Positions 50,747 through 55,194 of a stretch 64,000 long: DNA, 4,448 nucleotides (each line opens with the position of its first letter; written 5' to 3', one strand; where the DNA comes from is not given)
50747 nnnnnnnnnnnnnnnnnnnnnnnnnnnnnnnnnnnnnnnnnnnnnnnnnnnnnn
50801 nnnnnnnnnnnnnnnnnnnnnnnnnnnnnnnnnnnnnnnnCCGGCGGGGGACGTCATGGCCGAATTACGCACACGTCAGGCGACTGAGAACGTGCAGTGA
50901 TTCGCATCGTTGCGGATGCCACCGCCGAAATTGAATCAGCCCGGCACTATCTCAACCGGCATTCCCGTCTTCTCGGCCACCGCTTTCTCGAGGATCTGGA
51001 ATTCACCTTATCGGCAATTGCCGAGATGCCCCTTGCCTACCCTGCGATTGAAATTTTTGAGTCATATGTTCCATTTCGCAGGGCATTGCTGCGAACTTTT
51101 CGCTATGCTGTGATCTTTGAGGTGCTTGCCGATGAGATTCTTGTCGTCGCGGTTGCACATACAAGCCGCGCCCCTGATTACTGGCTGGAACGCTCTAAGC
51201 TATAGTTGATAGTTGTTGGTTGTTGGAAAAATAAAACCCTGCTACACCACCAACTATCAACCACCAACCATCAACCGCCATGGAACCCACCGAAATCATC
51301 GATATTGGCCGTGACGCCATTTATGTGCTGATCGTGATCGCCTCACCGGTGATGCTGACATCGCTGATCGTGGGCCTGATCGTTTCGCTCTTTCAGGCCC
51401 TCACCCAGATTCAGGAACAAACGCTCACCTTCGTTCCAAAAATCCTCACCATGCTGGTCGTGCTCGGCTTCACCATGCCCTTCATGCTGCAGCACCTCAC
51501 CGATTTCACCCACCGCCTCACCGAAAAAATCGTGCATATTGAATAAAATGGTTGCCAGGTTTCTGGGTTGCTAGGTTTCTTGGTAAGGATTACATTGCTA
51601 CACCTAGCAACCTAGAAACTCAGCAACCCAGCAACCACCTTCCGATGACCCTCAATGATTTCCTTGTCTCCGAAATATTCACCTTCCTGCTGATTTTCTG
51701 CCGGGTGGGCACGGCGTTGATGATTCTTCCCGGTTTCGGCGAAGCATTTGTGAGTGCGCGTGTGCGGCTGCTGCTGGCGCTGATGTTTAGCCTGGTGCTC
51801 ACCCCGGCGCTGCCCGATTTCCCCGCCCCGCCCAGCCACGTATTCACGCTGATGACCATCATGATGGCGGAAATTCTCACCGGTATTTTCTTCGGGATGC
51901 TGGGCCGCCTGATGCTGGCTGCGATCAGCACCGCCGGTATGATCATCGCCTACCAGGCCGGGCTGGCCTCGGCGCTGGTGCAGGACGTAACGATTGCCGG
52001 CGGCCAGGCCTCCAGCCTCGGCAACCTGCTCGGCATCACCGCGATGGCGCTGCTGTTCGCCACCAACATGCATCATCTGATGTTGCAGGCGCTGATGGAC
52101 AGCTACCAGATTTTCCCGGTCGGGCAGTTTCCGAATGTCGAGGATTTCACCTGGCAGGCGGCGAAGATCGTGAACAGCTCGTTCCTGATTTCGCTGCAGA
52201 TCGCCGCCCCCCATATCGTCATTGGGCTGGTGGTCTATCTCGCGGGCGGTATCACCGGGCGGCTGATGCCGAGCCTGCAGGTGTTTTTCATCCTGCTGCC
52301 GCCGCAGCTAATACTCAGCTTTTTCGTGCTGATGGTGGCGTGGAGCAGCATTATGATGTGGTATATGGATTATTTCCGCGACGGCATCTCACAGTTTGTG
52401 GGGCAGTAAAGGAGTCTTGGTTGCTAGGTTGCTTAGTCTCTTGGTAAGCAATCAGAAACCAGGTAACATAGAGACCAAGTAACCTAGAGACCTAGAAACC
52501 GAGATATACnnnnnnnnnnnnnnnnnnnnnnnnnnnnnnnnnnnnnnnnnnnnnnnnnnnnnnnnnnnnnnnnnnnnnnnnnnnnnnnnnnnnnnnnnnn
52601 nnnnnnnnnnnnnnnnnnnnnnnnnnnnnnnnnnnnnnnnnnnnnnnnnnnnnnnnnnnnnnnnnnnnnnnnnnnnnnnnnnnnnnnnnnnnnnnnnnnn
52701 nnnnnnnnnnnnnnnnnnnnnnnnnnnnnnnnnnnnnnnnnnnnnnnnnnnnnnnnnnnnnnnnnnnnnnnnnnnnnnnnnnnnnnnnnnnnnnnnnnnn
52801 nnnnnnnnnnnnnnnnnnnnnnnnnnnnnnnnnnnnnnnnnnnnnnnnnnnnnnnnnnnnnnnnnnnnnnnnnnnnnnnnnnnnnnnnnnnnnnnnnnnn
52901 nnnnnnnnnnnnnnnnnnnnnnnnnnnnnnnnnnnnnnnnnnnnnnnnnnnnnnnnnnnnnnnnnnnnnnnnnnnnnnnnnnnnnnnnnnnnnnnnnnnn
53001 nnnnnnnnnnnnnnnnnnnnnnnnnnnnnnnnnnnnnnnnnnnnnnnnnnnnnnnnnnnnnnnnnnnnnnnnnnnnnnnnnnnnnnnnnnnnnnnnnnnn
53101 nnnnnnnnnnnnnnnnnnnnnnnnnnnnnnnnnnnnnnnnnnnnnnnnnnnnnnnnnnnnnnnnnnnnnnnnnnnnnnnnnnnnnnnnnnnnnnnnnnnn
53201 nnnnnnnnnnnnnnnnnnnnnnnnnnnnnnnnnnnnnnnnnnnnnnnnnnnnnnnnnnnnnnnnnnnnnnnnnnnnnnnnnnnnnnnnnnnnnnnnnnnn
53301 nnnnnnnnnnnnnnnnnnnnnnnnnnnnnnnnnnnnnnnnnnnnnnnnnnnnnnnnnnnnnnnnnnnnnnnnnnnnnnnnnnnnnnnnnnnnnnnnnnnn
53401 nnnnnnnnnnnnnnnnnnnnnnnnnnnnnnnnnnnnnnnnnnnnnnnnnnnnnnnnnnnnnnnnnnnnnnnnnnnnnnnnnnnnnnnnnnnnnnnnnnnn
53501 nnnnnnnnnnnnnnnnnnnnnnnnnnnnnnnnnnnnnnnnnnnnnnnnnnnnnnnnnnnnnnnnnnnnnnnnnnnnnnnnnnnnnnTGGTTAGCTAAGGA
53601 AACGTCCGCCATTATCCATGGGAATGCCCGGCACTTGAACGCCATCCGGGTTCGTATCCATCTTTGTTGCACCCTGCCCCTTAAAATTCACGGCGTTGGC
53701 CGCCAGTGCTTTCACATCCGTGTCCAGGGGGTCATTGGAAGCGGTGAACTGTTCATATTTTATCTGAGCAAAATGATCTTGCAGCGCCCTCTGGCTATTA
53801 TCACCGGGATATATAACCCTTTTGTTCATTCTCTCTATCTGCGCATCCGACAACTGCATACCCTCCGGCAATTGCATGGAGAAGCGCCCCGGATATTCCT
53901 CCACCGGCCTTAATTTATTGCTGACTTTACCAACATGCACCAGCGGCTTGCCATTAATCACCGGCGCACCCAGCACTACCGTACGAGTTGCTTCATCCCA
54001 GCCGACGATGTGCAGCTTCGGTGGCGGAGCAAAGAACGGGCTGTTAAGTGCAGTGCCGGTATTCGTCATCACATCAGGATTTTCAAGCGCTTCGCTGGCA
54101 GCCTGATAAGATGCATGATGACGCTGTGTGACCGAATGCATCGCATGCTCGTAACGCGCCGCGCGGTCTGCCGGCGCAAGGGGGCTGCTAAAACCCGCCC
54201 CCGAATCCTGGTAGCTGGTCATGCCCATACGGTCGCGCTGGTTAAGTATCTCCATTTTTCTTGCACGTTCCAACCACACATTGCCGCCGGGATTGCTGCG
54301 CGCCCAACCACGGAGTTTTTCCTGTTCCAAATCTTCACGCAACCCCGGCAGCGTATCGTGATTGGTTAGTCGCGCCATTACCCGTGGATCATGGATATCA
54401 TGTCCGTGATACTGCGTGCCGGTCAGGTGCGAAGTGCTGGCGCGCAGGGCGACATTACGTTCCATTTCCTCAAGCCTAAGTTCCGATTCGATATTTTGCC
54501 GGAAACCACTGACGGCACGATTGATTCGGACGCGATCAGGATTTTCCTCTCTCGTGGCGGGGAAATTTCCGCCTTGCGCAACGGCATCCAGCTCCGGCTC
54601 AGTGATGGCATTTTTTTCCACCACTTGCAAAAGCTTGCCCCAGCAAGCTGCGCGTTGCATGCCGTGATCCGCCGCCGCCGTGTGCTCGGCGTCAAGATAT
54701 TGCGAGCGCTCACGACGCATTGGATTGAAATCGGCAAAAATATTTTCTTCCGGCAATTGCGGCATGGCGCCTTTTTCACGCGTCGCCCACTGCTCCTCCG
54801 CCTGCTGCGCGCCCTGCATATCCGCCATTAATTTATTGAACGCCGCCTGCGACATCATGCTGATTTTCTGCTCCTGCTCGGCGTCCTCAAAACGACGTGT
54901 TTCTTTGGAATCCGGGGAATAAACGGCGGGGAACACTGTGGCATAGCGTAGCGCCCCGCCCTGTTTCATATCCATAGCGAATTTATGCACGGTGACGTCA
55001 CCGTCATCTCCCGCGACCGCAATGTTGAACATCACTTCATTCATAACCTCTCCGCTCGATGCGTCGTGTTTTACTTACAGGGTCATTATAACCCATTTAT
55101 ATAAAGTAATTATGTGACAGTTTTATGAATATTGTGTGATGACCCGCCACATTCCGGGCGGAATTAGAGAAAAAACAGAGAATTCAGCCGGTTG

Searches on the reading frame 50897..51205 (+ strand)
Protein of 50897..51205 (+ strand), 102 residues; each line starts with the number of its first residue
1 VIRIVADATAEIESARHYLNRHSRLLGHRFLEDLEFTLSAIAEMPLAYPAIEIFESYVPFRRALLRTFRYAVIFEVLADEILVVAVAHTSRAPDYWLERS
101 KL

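Call 24: search_protein_families(library=pfam, proteins=[window:50897-51205:+], max_evalue=0.001)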
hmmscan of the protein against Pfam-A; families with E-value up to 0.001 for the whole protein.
window:50897-51205:+ (102 aa): 1 family
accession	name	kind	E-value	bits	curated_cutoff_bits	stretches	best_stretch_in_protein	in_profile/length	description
PF05016.21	ParE_toxin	-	5.5e-08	33.7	23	1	4-92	3-88/89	ParE toxin of type II toxin-antitoxin system, parDE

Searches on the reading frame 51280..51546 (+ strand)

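Call 24: search_protein_families(library=pfam, proteins=[window:51280-51546:+], max_evalue=0.001)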
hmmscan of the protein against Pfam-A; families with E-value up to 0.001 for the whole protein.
window:51280-51546:+ (88 aa): 2 families
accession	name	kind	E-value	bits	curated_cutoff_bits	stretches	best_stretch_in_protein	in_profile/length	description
PF01313.24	Bac_export_3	-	1.6e-30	105.3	25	1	6-78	2-74/74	Bacterial export proteins, family 3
PF01311.25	Bac_export_1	-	0.00012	22.2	27.8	1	6-78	155-228/230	Bacterial export proteins, family 1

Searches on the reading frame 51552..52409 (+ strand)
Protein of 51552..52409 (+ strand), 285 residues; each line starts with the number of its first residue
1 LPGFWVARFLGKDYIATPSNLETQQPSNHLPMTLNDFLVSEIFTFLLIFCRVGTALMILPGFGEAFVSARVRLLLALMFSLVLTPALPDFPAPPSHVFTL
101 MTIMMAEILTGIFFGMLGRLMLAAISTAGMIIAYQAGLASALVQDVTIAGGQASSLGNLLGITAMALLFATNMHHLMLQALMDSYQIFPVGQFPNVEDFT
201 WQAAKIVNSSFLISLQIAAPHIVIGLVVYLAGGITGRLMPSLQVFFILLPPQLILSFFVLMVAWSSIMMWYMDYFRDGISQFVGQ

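Call 24: search_protein_families(library=pfam, proteins=[window:51552-52409:+], max_evalue=0.001)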
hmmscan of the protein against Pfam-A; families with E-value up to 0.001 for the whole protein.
window:51552-52409:+ (285 aa): 1 family
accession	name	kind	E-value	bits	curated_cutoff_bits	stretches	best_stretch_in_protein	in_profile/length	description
PF01311.25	Bac_export_1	-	2.3e-52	178.3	27.8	1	43-276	2-228/230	Bacterial export proteins, family 1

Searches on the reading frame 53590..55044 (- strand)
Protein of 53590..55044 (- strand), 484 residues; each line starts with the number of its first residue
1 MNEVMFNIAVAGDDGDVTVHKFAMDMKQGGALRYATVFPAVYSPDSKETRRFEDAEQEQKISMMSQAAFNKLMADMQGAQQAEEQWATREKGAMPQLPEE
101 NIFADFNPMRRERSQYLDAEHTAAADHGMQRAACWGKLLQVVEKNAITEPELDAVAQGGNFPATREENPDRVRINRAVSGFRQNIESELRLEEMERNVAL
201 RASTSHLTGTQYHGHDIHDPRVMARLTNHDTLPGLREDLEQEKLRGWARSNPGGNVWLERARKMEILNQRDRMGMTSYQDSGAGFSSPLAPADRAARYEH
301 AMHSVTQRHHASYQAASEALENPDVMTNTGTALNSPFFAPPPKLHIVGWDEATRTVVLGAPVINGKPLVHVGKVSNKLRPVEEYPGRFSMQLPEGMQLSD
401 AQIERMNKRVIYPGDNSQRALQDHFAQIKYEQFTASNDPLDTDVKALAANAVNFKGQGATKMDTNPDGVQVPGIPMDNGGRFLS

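Call 14: search_protein_families(library=pfam, proteins=[window:53590-55044:-], max_evalue=0.01)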
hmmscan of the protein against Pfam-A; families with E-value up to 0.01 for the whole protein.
window:53590-55044:- (484 aa): 0 families

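Call 78: find_homologous_proteins(query=window:53590-55044:-)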
Query window:53590-55044:- (484 aa): 1 proteins with E <= 0.001 among 8000 candidates.
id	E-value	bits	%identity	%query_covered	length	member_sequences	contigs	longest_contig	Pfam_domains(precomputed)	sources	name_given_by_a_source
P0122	0.0e+0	1102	100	100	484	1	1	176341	-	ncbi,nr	ncbi:MAG: hypothetical protein SFX19_04270 [Alphaproteobacteria bacterium]|nr:hypothetical protein [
